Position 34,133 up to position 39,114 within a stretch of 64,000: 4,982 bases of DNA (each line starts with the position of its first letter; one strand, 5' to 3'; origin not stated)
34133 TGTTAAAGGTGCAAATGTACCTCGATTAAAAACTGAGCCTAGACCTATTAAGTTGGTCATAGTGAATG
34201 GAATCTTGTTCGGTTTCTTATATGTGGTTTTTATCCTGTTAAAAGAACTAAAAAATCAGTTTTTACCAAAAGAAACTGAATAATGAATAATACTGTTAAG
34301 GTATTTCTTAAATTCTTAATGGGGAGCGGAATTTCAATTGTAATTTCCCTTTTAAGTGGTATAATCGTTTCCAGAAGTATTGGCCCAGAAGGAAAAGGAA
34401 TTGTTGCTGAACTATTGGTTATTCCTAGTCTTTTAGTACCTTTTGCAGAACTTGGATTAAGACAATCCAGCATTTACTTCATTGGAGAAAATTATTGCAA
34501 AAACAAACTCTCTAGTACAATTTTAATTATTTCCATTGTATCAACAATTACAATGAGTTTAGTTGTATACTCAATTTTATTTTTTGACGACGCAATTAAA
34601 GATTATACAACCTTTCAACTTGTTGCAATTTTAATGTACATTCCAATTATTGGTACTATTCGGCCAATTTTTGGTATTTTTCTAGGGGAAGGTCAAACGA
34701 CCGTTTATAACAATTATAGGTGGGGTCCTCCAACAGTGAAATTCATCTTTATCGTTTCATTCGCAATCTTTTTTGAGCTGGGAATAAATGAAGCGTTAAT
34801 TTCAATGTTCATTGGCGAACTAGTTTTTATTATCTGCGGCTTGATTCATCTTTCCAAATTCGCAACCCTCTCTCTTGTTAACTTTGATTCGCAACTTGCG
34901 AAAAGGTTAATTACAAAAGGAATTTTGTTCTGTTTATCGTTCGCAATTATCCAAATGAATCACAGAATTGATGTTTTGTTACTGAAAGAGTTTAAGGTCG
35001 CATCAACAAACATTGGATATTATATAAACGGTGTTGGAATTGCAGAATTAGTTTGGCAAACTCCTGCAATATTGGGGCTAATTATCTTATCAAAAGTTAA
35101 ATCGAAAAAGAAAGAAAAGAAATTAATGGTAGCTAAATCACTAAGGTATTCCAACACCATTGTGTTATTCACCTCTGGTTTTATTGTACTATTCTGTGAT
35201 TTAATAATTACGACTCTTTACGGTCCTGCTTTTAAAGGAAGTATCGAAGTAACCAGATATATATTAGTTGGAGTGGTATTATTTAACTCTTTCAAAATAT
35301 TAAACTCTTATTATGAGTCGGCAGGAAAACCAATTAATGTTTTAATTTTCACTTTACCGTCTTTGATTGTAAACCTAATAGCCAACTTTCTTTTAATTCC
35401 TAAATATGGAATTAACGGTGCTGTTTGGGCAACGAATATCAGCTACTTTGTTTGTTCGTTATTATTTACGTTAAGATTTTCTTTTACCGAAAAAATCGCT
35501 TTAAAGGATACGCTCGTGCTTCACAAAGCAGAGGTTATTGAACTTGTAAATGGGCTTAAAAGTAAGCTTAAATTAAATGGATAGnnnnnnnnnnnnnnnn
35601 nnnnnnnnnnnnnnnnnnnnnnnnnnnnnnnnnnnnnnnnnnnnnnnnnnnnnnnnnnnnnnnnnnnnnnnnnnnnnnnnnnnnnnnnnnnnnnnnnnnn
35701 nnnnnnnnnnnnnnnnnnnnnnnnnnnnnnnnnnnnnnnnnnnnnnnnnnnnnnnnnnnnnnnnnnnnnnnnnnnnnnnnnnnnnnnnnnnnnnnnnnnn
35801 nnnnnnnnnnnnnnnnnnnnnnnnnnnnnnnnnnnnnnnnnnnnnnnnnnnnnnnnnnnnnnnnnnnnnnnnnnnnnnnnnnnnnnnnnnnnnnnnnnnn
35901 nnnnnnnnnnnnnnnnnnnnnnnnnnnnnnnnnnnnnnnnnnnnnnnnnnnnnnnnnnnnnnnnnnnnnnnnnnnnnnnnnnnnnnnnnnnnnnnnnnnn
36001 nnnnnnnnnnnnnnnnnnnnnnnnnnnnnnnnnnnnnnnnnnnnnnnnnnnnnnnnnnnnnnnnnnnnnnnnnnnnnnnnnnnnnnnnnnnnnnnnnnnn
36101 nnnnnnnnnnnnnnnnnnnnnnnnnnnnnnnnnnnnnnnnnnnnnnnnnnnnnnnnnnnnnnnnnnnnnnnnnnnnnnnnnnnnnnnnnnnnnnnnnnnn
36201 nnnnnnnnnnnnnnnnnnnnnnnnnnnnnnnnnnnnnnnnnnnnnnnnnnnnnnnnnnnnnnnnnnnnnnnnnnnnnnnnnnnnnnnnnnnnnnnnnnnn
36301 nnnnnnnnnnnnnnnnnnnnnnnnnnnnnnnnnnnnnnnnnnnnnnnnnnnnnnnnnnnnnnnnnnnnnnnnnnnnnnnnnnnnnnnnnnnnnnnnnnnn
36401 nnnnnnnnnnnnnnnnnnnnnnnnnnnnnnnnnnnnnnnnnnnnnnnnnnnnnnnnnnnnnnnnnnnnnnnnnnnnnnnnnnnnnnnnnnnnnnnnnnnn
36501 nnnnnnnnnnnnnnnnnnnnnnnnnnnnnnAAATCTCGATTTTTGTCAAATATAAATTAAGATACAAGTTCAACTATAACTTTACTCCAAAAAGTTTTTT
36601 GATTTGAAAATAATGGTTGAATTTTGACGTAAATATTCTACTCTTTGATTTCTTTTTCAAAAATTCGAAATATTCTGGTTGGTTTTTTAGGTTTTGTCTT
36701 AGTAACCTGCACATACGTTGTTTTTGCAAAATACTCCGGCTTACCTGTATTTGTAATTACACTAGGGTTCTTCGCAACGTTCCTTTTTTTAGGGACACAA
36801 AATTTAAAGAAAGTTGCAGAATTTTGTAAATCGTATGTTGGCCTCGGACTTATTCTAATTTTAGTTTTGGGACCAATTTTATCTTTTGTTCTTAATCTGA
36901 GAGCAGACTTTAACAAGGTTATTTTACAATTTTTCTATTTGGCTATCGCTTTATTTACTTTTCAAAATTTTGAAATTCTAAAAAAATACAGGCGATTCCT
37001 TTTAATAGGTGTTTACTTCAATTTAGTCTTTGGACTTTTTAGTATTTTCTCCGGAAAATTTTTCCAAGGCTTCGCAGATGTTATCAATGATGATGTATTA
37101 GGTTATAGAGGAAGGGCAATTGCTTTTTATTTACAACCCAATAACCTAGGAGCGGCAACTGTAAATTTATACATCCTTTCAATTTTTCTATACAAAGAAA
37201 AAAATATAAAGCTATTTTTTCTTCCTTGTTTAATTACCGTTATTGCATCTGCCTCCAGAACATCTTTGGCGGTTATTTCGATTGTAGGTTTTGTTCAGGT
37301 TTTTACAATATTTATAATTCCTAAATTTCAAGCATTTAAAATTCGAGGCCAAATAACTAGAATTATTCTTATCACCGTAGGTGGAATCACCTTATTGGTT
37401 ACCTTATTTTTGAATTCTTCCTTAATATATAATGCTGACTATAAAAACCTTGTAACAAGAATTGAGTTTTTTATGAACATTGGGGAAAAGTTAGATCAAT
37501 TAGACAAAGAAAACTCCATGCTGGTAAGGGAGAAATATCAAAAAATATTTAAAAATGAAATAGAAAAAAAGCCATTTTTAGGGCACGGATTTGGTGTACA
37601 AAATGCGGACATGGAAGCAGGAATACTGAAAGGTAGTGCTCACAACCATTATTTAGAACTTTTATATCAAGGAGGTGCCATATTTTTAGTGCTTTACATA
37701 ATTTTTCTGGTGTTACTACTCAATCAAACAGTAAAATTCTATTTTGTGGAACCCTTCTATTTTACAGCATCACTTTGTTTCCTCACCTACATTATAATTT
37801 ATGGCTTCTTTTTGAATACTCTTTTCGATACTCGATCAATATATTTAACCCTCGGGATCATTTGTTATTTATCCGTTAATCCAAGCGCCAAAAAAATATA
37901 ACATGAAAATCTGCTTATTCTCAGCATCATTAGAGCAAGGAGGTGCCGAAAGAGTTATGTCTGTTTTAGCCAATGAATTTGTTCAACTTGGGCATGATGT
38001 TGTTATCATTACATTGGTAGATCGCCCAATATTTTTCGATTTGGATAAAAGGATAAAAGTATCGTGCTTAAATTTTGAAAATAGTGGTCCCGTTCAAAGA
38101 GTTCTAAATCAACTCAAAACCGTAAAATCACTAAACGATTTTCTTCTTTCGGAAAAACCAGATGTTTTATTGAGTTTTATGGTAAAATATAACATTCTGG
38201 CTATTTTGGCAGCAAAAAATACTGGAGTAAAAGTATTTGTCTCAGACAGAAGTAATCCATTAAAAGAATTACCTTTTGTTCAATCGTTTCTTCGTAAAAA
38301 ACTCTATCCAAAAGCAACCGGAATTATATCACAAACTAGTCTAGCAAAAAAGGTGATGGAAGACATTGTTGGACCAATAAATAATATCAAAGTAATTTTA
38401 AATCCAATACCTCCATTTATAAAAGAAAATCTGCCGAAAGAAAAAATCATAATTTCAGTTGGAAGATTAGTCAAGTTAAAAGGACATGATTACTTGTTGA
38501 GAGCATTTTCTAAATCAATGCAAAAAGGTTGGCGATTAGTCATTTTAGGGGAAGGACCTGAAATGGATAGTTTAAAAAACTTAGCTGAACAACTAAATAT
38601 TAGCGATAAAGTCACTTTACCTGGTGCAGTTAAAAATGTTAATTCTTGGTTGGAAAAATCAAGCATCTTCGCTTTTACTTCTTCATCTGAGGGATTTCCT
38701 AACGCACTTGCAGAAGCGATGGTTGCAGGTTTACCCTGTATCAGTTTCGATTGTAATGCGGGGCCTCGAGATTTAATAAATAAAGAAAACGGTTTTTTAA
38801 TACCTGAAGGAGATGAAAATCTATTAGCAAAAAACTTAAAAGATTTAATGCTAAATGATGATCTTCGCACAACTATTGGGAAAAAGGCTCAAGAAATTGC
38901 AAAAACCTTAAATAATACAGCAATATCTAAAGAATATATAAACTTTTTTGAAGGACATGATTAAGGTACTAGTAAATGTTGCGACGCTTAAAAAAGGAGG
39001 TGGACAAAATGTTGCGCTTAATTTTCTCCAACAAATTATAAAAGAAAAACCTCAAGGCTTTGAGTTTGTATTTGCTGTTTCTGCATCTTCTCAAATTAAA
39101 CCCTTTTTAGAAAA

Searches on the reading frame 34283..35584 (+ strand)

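Call 9: search_protein_families(library=pfam, proteins=[window:34283-35584:+], max_evalue=0.00001)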
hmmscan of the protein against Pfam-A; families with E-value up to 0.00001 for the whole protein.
window:34283-35584:+ (433 aa): 1 family
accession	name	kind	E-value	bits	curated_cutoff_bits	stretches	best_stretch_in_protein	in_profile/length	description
PF01943.22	Polysacc_synt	-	3.9e-09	36.8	28.2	1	12-252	9-249/274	Polysaccharide biosynthesis protein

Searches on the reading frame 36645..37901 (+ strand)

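Call 9: search_protein_families(library=pfam, proteins=[window:36645-37901:+], max_evalue=0.00001)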
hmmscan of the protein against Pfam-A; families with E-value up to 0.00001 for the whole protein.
window:36645-37901:+ (418 aa): 1 family
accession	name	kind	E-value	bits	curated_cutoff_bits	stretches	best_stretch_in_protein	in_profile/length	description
PF04932.20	Wzy_C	-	2.1e-10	41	31.7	1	191-352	2-149/149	O-Antigen ligase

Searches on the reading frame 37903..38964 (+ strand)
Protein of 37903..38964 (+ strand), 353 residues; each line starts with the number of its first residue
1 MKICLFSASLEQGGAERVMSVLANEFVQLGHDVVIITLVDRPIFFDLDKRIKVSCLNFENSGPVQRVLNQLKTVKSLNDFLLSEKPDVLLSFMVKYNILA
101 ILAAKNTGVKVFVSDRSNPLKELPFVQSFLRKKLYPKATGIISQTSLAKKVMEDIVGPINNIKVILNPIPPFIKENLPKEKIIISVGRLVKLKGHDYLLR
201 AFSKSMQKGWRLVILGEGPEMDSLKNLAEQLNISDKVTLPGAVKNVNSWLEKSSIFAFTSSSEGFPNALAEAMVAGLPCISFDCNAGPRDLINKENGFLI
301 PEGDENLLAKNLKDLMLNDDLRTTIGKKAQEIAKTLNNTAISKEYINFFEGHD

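Call 66: search_protein_families(library=pfam, proteins=[window:37903-38964:+], max_evalue=0.00001)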
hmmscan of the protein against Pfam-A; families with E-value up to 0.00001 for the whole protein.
window:37903-38964:+ (353 aa): 5 families
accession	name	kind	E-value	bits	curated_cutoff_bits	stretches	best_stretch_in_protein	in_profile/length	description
PF00534.26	Glycos_transf_1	-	2.7e-39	134.9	26.4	1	177-331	11-171/172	Glycosyl transferases group 1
PF13692.12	Glyco_trans_1_4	-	1e-34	120.3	27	1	181-316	2-140/142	Glycosyl transferases group 1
PF13579.12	Glyco_trans_4_4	-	3e-10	41.1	29.7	1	13-167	1-157/158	Glycosyl transferase 4-like domain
PF13439.12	Glyco_transf_4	-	3.2e-10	40.7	28.5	1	13-170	2-167/170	Glycosyltransferase Family 4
PF13477.12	Glyco_trans_4_2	-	3.5e-06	27.7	23.4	1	3-144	2-138/139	Glycosyl transferase 4-like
